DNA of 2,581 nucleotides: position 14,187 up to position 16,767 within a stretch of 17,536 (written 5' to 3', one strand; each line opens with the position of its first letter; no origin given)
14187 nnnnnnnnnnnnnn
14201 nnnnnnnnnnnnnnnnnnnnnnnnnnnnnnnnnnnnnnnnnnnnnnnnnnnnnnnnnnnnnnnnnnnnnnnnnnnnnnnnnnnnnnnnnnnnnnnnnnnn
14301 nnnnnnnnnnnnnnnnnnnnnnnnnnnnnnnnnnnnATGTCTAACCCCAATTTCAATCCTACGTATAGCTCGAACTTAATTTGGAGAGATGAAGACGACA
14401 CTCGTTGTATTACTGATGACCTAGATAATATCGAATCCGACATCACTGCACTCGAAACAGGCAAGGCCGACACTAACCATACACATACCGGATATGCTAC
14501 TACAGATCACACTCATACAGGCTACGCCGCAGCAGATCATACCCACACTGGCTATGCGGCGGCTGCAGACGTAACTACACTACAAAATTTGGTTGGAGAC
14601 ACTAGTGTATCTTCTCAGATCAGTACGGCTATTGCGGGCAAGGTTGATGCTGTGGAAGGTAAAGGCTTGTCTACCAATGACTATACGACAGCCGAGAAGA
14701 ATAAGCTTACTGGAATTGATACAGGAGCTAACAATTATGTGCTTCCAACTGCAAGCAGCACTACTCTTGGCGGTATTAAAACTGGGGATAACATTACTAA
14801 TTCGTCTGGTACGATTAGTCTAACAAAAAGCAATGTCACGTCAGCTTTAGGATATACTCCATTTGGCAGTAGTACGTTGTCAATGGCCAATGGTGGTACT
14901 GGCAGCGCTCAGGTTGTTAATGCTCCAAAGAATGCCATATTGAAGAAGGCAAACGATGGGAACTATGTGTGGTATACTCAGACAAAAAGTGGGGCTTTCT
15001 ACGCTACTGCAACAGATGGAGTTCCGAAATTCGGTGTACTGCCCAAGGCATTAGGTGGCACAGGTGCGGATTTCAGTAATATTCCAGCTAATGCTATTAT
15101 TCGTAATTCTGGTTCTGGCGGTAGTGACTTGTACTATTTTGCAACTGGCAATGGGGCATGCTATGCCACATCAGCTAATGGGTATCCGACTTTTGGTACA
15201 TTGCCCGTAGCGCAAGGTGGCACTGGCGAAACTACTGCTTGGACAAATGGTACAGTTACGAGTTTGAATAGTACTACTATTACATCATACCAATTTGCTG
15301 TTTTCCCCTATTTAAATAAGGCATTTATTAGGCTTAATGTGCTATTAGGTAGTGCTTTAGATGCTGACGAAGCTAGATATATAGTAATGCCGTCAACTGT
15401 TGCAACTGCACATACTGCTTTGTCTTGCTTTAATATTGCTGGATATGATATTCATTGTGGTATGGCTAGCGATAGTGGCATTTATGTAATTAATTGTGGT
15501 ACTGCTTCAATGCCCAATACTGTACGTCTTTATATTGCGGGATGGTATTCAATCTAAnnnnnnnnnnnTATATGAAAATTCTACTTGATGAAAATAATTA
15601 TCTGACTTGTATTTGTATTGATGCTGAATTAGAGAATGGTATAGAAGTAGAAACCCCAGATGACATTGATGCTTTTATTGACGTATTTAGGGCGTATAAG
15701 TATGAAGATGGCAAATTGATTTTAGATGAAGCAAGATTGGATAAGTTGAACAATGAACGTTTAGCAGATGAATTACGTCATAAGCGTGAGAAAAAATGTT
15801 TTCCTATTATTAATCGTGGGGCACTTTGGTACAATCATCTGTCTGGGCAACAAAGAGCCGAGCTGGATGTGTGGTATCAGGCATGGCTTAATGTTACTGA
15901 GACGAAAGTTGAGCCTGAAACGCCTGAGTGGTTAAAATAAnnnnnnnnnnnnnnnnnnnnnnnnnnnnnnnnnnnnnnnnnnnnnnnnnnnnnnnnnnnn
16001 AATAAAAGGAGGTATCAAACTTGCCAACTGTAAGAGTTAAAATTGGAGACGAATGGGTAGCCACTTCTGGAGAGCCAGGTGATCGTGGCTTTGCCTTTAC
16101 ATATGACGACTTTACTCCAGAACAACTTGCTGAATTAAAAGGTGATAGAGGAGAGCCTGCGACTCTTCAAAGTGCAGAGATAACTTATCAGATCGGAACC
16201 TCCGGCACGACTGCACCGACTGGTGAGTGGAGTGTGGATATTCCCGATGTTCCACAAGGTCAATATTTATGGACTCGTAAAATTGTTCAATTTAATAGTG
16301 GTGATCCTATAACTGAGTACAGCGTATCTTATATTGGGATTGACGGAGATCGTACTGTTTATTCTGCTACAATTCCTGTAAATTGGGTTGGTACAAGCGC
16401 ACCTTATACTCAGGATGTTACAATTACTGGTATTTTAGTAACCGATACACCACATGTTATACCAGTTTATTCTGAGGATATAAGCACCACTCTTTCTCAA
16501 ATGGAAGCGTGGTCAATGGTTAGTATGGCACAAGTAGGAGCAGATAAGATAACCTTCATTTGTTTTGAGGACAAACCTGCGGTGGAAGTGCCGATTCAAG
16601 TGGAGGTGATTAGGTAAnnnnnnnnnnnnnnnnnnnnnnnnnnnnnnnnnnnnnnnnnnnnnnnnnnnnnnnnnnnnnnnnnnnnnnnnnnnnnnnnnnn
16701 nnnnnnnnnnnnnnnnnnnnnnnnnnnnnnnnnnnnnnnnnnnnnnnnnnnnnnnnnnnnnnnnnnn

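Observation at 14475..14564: Triple tandem HTHTGYA repeat in a fibre gene (His-x-His motifs also in the 8727 gene)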

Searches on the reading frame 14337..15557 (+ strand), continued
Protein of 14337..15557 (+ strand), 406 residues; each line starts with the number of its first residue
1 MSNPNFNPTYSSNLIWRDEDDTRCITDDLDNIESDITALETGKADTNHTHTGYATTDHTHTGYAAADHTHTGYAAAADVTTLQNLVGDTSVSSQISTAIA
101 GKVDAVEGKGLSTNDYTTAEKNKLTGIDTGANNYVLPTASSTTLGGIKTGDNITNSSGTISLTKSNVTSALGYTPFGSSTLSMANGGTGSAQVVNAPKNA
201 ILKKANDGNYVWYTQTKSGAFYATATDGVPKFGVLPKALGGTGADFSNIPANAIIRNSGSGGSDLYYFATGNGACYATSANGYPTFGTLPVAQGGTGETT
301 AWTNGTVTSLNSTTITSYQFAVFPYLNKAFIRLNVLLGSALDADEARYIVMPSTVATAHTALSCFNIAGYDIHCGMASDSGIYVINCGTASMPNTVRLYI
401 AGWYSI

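Call 52: list_cluster_members(proteins=[P0001, P0002, P0003, P0004, P0005, P0006, P0007, P0009])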
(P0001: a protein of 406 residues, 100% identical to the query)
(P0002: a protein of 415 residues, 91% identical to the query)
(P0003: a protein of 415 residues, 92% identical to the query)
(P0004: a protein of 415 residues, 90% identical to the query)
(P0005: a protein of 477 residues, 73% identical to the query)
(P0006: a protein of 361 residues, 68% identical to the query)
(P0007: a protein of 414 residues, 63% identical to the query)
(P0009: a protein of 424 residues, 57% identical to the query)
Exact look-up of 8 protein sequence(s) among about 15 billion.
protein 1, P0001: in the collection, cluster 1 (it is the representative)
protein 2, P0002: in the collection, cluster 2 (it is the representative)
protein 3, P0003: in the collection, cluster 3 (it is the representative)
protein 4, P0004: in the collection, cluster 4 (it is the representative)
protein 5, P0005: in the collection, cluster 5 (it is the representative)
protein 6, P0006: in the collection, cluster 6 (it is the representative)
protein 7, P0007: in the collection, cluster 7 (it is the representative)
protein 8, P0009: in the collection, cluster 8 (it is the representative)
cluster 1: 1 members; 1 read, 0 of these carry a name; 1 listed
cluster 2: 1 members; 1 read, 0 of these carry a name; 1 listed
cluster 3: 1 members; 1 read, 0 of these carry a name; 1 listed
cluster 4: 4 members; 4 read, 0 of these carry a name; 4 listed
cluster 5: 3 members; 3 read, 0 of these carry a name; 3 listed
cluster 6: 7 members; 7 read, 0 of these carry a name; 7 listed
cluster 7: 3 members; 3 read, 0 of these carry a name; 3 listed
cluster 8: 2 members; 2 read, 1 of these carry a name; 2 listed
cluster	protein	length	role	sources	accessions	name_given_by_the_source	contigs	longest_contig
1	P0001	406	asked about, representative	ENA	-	-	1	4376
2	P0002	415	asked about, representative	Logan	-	-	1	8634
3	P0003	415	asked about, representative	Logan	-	-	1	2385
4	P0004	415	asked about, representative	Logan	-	-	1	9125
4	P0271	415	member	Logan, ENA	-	-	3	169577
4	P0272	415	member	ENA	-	-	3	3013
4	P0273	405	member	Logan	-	-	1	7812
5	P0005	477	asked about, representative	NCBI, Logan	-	-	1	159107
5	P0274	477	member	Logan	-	-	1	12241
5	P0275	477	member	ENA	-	-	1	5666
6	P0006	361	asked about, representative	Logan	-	-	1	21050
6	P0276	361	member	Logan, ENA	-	-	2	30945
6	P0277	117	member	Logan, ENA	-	-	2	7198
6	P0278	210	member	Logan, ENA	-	-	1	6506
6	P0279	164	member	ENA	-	-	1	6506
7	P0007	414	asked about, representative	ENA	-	-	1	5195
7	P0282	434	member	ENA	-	-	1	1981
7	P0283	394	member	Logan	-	-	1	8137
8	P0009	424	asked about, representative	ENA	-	-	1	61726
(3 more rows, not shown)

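Call 63: find_related_loci(query=window:14337-15554:+, collection=viral_contigs, flank=3000)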
Query window:14337-15554:+ (406 aa) in viral_contigs; peptide patterns used: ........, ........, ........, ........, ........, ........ (x = any residue, [..] = any of these).
600 stretches matched a pattern (row limit reached: there are more); 550 encode a relative of the query (tblastn E <= 1e-3); the best 80 are kept; 80 distinct loci.
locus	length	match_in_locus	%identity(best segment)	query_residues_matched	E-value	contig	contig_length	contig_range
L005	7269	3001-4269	57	3-406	1e-150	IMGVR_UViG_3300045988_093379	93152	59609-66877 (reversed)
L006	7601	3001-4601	67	77-406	2e-50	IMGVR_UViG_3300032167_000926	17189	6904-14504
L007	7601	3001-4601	67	77-406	2e-50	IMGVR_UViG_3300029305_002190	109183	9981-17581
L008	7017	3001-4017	36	1-193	1e-43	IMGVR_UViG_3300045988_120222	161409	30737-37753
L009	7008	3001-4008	36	1-190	3e-43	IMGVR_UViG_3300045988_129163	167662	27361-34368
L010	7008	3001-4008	36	1-190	3e-43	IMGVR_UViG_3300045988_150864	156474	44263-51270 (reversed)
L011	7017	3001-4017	36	1-193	6e-43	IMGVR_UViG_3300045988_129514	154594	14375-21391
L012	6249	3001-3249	73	93-175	2e-31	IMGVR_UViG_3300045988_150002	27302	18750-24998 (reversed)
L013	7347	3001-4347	64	1-405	3e-27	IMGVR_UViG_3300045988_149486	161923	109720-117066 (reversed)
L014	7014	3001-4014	67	6-158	1e-24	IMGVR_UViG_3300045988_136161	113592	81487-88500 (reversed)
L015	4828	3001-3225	68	103-181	2e-24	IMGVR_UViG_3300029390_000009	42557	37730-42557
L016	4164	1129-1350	68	103-180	2e-23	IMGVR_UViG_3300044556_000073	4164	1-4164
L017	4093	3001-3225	67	103-181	3e-23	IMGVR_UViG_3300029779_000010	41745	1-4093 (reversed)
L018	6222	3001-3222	68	103-180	5e-23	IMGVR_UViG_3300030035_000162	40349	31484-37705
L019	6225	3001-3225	65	103-181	1e-22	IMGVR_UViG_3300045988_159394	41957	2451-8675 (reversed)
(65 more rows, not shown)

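Call 65: find_encoding_contigs(protein=P0273, flank=500, max_places=1)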
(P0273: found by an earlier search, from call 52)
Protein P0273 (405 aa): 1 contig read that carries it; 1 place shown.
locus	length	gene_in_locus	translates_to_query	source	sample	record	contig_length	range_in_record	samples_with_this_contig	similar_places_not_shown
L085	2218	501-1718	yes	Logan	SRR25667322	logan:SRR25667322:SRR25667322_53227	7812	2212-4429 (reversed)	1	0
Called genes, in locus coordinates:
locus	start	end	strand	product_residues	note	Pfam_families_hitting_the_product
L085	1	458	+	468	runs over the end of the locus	PF00657:Lipase_GDSL, PF13472:Lipase_GDSL_2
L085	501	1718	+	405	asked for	PF11133:Phage_head_fibr (faint)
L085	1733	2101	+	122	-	-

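Call 66: find_encoding_contigs(protein=P0271, flank=500, max_places=1)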
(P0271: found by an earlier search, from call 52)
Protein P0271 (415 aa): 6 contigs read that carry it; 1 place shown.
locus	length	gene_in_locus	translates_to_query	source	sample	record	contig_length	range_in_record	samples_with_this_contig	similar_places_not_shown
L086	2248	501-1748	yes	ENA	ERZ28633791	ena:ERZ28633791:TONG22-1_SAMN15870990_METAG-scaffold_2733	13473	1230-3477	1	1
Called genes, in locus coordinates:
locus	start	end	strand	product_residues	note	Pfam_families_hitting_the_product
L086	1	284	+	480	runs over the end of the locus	PF00657:Lipase_GDSL, PF13472:Lipase_GDSL_2, PF21939:Gp10_C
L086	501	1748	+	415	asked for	-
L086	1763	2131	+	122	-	-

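Call 67: find_encoding_contigs(protein=P0283, flank=500, max_places=1)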
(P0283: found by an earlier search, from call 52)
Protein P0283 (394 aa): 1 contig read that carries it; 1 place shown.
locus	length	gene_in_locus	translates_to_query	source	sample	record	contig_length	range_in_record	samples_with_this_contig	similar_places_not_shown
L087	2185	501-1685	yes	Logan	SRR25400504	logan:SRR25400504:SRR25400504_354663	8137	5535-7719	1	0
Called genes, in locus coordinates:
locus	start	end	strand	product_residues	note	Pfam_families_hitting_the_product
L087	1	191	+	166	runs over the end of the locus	-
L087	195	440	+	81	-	-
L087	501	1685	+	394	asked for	PF11133:Phage_head_fibr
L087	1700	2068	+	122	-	-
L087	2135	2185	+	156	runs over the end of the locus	?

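Call 68: find_encoding_contigs(protein=P0007, flank=500, max_places=1)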
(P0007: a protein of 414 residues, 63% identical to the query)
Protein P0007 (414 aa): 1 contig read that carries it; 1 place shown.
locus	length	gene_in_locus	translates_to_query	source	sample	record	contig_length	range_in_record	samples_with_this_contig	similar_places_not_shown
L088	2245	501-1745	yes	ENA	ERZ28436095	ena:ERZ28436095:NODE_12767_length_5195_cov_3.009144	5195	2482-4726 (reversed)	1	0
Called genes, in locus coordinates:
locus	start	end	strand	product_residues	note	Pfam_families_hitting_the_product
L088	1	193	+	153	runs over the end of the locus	-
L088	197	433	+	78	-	-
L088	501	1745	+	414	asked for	PF11133:Phage_head_fibr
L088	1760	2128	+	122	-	-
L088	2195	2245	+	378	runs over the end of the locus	-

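Call 69: find_encoding_contigs(protein=P0282, flank=500, max_places=1)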
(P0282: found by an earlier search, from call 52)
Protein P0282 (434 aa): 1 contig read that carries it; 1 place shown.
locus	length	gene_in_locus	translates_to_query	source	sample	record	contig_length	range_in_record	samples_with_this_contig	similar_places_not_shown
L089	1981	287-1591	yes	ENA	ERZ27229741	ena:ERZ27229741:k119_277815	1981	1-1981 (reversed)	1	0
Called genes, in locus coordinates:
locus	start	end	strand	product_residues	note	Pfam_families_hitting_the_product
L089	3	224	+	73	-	?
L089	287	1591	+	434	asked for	PF11133:Phage_head_fibr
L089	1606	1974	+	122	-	-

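Call 75: find_related_loci(query=window:14337-15554:+, collection=genome_contigs, flank=2000)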
Query window:14337-15554:+ (406 aa) in genome_contigs; peptide patterns used: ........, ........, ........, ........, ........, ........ (x = any residue, [..] = any of these).
268 stretches matched a pattern; 196 encode a relative of the query (tblastn E <= 1e-3); the best 80 are kept; 80 distinct loci.
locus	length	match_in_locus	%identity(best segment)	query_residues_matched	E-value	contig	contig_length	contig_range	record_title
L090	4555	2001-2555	73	94-175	5e-31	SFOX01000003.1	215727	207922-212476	MAG: Subdoligranulum variabile isolate W3P21.016 Contig34, whole genome shotgun sequence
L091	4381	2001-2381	45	1-120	6e-27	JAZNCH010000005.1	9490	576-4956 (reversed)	MAG: Eubacteriales bacterium isolate T1900044736_TS20190202.MAGScoT_cleanbin_000005 SGB_2022_k141_106446, whole genome s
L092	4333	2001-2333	54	58-163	3e-23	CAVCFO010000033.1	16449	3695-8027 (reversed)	bacterium isolate G02606-L1_cleanbin_000001 genome assembly, contig: Spades_G02606-L1_contig_1301, whole genome shotgun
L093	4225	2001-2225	63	103-181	3e-22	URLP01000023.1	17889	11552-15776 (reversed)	uncultured Megasphaera sp. isolate UMGS1114 genome assembly, contig: NODE_562_length_17889_cov_2.60889, whole genome sho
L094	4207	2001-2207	68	103-175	8e-22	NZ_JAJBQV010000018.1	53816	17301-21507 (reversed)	Megasphaera elsdenii strain MSK.21.52 IFLJIGJF_18, whole genome shotgun sequence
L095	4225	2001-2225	62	103-181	8e-22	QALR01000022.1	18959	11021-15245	MAG: Clostridiales bacterium isolate CIM:MAG 413 contig_97337, whole genome shotgun sequence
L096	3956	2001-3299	39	32-202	4e-21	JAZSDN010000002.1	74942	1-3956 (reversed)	MAG: Clostridia bacterium isolate T1900044598_TS20190064.MAGScoT_cleanbin_000004 SGB_673_k141_1516421, whole genome shot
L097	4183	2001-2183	70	102-162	2e-19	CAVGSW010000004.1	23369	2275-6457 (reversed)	Flexilinea sp. isolate H07613-L1_cleanbin_000027 genome assembly, contig: Spades_H07613-L1_contig_825, whole genome shot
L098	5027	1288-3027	59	75-218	3e-18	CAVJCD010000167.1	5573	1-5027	Tannerellaceae bacterium isolate H07616-L1_cleanbin_000060 genome assembly, contig: Spades_H07616-L1_contig_10061, whole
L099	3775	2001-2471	55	99-180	3e-18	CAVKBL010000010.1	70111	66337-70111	Lachnospiraceae bacterium isolate H07689-L1_cleanbin_000014 genome assembly, contig: Spades_H07689-L1_contig_163, whole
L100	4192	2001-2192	63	95-158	6e-18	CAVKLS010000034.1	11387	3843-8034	bacterium isolate H07689-L1_cleanbin_000035 genome assembly, contig: Spades_H07689-L1_contig_3047, whole genome shotgun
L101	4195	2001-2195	63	103-167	3e-17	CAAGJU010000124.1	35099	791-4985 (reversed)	MAG TPA_asm: Lachnospiraceae bacterium, isolate HGM12300, WGS project CAAGJU010000000 data, contig: SRS476292_22_k119_82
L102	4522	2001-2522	40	87-239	5e-17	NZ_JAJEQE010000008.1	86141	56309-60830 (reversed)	Hominisplanchenecus faecis strain CLA-AA-H246 NODE_8_length_86141_cov_25.858222, whole genome shotgun sequence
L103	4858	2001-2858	54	49-143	1e-16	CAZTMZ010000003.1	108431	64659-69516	MAG TPA_asm: uncultured Eubacteriales bacterium isolate SRP225648_co1_481 genome assembly, contig: NODE_201_length_10843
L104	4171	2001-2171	65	119-175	1e-15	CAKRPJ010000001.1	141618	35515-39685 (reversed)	MAG: uncultured Lachnospiraceae bacterium isolate REFINED_METABAT215_TOP10_CONTIGS_1500_ASSEMBLY_K77_MERGED__Nepal_MoBio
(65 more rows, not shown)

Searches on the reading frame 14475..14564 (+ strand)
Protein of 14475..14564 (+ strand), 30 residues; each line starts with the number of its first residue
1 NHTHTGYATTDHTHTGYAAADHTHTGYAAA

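Call 43: search_solved_structures(query=A3, max_evalue=10, show_alignments=5)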
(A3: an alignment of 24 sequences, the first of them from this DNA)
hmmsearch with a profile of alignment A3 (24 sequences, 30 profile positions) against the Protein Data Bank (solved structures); distinct sequences matched with E-value up to 10: 0.

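Call 48: search_protein_representatives(alignment_id=A3)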
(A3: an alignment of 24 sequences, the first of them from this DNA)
Query: 24 sequences, 30 profile positions. Proteins with E-value up to 0.001 (for the whole library): 824; up to 1e-10: 261; up to 1e-30: 28. The best 150 are listed.
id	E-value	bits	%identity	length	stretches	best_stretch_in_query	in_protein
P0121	1.3e-55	200.5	-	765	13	8-29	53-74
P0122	5.5e-55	198.6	-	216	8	1-28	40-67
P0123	2.6e-49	180.4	-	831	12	8-27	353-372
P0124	6.9e-48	175.9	-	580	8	2-29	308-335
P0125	2.6e-45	167.6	-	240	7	1-28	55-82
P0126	1.7e-44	165.0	-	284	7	2-29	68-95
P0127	1.9e-44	164.8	-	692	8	1-28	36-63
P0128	2.7e-43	161.2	-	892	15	2-29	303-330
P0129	4.4e-43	160.5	-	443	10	1-29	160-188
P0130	6.4e-43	160.0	-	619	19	2-29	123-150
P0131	9.9e-42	156.2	-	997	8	1-29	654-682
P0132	1.0e-41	156.1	-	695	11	1-29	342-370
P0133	1.2e-41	155.9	-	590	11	1-28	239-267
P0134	3.4e-39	148.0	-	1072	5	1-29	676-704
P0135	1.1e-35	136.8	-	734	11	1-30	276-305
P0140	3.5e-33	128.8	-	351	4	1-30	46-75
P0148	6.3e-31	121.6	-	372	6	1-29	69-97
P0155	1.3e-28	114.2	-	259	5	1-30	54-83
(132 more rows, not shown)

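Call 50: search_protein_families(library=pfam, proteins=[P0122, P0125, P0126, P0140, P0155, P0134, P0127, P0129, P0148, P0121], max_evalue=0.01)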
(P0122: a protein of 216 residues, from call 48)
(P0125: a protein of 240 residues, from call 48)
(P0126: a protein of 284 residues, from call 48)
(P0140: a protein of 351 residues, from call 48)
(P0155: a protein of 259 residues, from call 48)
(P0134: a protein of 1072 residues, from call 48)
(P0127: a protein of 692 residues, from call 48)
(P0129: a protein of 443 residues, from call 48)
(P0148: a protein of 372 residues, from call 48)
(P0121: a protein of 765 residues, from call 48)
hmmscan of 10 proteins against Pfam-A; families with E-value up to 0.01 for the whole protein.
P0122 (216 aa): 0 families

P0125 (240 aa): 1 family
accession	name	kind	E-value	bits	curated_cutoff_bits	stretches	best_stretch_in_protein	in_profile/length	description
PF12789.12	PTR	-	6.1e-05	23.4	27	1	3-28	6-31/60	Phage tail repeat like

P0126 (284 aa): 1 family
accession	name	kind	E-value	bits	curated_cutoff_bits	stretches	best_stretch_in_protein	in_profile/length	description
PF18957.6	RibLong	-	0.0053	18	27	0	238-280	37-79/93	Long Rib domain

P0140 (351 aa): 0 families

P0155 (259 aa): 1 family
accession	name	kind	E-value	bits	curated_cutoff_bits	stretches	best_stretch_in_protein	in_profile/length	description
PF25296.1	Decapeptide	-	0.0014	18.9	45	1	48-93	20-65/74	Decapeptide repeat region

P0134 (1072 aa): 0 families

P0127 (692 aa): 0 families

P0129 (443 aa): 1 family
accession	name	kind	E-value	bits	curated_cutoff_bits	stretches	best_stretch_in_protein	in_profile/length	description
PF13884.11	Peptidase_S74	-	5.6e-13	49.4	22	1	348-404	1-57/58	Chaperone of endosialidase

P0148 (372 aa): 0 families

P0121 (765 aa): 1 family
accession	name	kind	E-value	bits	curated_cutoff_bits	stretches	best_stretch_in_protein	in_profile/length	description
PF12789.12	PTR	-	0.00036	21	27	0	273-328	2-54/60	Phage tail repeat like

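Call 51: search_protein_families(library=ncbifam, proteins=[P0122, P0125, P0126, P0140, P0134, P0127], max_evalue=0.01)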
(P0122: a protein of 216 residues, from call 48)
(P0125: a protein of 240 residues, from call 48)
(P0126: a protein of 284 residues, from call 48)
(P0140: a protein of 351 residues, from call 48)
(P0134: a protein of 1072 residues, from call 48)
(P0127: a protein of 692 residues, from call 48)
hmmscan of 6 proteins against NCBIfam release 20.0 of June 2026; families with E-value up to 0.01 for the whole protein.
P0122 (216 aa): 0 families

P0125 (240 aa): 1 family
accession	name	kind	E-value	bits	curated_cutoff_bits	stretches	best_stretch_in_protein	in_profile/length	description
NF033900.0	T4SS_IcmE_DotG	equivalog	3.1e-05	22.3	750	1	31-161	318-440/1008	type IVB secretion system protein DotG/IcmE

P0126 (284 aa): 0 families

P0140 (351 aa): 0 families

P0134 (1072 aa): 1 family
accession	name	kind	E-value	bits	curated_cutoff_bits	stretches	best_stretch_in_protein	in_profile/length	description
NF040788.1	S-lay_SlaB_Mtsph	equivalog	0.0073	15.3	700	1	746-819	306-378/416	S-layer protein SlaB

P0127 (692 aa): 1 family
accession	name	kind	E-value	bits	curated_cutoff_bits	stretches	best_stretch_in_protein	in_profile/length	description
NF033900.0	T4SS_IcmE_DotG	equivalog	0.00028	19.1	750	1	35-226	524-703/1008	type IVB secretion system protein DotG/IcmE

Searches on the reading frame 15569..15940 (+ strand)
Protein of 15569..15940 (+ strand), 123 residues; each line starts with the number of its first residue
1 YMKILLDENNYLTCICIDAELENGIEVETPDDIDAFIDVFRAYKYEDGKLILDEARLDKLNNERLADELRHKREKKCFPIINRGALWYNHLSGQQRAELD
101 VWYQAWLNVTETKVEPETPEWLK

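Call 10: search_protein_families(library=pfam, proteins=[window:15569-15940:+], max_evalue=0.1)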
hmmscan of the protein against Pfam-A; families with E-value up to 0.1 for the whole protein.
window:15569-15940:+ (123 aa): 3 families
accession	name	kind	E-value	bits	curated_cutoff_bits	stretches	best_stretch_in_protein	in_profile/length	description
PF11192.13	DUF2977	-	0.001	19.5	21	1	2-54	1-55/61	Protein of unknown function (DUF2977)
PF25200.1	DUF7833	-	0.051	14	24.3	1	5-53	4-49/63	Family of unknown function (DUF7833)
PF24342.1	OB_DEPS-1_2nd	-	0.096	13.3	27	0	94-113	41-60/77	P-granule-associated protein DEPS-1, second OB-fold domain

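Call 11: search_protein_families(library=phrogs, proteins=[window:15569-15940:+], max_evalue=0.01)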
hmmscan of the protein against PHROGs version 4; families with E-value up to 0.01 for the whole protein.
window:15569-15940:+ (123 aa): 1 family
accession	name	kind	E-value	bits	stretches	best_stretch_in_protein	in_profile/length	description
phrog_300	-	tail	0.0061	17.6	1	2-54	1-55/125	tail fiber protein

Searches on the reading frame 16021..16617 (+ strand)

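Call 10: search_protein_families(library=pfam, proteins=[window:16021-16617:+], max_evalue=0.1)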
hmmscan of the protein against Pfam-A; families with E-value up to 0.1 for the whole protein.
window:16021-16617:+ (198 aa): 0 families

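Call 11: search_protein_families(library=phrogs, proteins=[window:16021-16617:+], max_evalue=0.01)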
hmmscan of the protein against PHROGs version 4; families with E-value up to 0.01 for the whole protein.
window:16021-16617:+ (198 aa): 12 families
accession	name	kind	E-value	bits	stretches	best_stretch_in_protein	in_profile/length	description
phrog_6468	-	tail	7.8e-17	61.3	1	47-173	947-1042/1366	tail fiber protein; host specificity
phrog_38044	-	unknown function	1.6e-16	59.5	1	49-116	2544-2611/3576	-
phrog_10693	-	moron, auxiliary metabolic gene and host takeover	2.9e-13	49.9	1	44-151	684-798/1219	host range and adsorption protein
phrog_19556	-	tail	5e-12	46.2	1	49-111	274-336/645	tail fiber protein; host specificity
phrog_30133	-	head and packaging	5.9e-12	45.8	1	47-112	95-160/621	virion structural protein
phrog_28865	-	tail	4.7e-11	42.5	1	49-111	386-448/810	tail protein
phrog_32779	-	unknown function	4.1e-06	26.7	1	15-51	292-328/555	-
phrog_27485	-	unknown function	1.5e-05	25.1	1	40-110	154-223/577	-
phrog_15074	-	unknown function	5.7e-05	21.6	1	32-105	1286-1360/1773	-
phrog_32409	-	tail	6.5e-05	22.4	1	17-51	233-267/884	tail fiber protein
phrog_5132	-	unknown function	0.0061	16.4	1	15-45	75-105/411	-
phrog_28074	-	unknown function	0.0092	15.8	0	15-53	356-393/553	-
